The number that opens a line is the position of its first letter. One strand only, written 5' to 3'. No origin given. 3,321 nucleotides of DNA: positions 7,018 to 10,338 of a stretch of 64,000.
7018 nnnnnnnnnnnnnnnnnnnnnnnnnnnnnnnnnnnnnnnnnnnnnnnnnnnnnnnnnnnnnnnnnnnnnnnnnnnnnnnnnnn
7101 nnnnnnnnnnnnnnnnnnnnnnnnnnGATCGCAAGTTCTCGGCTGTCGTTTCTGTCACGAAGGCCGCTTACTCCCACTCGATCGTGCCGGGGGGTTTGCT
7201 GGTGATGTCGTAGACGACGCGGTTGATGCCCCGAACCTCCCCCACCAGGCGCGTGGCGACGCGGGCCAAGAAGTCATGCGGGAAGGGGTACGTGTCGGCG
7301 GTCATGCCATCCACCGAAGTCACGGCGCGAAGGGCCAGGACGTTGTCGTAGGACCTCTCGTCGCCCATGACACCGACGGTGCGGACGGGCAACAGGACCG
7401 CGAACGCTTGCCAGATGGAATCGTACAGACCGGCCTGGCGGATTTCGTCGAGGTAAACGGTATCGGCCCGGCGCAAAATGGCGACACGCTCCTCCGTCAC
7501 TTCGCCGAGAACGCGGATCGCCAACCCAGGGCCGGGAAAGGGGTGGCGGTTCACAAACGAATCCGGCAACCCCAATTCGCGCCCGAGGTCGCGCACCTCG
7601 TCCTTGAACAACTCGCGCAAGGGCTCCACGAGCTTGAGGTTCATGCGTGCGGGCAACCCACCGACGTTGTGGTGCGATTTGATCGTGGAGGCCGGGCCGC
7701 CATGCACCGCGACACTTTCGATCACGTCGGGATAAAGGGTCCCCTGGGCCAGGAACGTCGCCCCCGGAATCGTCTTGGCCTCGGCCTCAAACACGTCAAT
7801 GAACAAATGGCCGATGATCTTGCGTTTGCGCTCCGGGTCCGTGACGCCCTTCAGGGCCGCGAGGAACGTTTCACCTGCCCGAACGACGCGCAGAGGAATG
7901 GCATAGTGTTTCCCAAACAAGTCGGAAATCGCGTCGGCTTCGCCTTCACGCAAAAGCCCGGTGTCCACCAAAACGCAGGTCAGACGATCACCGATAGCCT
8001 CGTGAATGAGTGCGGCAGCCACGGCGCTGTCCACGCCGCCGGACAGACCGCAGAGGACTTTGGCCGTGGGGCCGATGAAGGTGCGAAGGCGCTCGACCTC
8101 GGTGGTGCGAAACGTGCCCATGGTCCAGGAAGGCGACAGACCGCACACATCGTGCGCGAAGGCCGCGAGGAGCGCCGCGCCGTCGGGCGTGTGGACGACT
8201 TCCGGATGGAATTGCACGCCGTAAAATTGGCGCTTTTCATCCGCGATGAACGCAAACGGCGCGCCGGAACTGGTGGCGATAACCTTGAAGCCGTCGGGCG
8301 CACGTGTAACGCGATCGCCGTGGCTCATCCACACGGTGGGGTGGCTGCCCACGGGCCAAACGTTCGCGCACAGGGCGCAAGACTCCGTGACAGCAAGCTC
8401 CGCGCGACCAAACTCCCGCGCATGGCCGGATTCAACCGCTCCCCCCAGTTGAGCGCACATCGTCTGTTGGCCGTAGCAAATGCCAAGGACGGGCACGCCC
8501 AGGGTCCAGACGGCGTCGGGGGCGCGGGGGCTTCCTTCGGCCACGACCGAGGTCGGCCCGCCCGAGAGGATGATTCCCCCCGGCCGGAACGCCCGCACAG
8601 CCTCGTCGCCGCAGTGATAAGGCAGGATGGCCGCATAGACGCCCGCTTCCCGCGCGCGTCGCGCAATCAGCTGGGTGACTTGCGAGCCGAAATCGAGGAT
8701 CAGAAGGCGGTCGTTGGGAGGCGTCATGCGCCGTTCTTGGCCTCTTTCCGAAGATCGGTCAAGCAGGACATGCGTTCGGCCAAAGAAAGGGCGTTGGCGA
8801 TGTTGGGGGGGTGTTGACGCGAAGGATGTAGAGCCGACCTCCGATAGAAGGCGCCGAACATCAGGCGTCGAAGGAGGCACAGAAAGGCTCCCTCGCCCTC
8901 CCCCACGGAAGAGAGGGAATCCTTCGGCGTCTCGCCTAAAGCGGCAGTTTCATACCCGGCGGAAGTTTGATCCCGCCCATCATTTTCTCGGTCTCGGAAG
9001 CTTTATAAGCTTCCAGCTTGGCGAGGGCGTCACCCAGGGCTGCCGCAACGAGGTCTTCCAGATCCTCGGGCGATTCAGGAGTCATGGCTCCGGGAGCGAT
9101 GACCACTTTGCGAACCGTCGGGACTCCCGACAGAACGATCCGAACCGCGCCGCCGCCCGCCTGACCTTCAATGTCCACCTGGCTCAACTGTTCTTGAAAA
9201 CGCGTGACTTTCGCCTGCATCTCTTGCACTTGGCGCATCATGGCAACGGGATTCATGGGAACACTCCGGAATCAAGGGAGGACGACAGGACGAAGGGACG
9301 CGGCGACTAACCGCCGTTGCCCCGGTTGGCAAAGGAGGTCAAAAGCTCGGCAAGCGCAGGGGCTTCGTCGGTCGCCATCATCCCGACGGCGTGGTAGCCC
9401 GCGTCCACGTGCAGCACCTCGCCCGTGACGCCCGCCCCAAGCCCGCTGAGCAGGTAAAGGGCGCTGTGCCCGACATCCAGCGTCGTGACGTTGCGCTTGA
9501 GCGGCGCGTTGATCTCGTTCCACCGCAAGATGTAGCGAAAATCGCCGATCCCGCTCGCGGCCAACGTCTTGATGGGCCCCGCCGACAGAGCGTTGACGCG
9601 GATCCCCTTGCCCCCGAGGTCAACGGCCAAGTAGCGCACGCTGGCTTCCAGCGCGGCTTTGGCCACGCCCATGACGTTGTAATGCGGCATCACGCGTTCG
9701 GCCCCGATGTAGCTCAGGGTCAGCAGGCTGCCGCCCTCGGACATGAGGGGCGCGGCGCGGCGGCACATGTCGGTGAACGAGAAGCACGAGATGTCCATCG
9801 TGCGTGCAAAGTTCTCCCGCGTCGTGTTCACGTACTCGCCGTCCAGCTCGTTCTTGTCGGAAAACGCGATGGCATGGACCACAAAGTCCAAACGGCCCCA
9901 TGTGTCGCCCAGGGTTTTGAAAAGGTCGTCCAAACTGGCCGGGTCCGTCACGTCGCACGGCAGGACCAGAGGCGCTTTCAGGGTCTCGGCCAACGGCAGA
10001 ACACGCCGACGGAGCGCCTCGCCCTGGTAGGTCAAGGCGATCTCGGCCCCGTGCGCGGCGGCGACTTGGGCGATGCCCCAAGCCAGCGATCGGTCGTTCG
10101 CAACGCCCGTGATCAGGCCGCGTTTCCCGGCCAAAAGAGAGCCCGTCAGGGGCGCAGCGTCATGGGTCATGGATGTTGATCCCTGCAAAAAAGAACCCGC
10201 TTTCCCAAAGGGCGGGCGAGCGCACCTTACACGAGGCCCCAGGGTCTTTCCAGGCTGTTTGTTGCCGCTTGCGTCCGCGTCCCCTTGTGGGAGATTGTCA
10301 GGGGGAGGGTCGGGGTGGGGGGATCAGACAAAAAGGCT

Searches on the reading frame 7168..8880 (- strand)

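Call 92: search_protein_families(library=pfam, proteins=[window:7168-8880:-], max_evalue=0.00001)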
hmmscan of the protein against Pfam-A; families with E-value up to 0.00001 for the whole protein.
window:7168-8880:- (570 aa): 4 families
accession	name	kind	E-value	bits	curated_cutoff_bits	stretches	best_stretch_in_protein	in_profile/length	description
PF00958.27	GMP_synt_C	-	1.1e-42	144.4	27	1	478-569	1-92/92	GMP synthase C terminal domain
PF00117.34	GATase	-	1.7e-39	135.9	22.8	1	60-243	1-188/190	Glutamine amidotransferase class-I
PF02540.23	NAD_synthase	-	1.6e-08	34.5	21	0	273-299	19-45/242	NAD synthase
PF07722.19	Peptidase_C26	-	8e-08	32.8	20.5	1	126-227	103-219/219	Peptidase C26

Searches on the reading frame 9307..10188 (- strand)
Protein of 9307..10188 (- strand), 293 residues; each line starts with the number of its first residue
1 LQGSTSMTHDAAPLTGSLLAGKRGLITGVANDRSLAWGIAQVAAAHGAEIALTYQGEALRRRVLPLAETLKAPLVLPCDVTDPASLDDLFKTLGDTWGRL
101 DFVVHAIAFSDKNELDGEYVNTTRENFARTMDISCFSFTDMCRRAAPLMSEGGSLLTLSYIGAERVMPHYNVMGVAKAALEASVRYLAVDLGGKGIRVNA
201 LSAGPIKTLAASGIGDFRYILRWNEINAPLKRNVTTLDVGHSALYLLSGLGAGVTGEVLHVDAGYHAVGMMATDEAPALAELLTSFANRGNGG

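Call 92: search_protein_families(library=pfam, proteins=[window:9307-10188:-], max_evalue=0.00001)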
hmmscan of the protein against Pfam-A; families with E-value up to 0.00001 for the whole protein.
window:9307-10188:- (293 aa): 2 families
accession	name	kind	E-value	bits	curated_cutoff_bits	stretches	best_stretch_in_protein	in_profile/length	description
PF13561.12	adh_short_C2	-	5e-90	301.7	27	1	28-266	1-236/236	Enoyl-(Acyl carrier protein) reductase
PF00106.31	adh_short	-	2.6e-19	69.9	26.6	1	26-210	5-186/195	short chain dehydrogenase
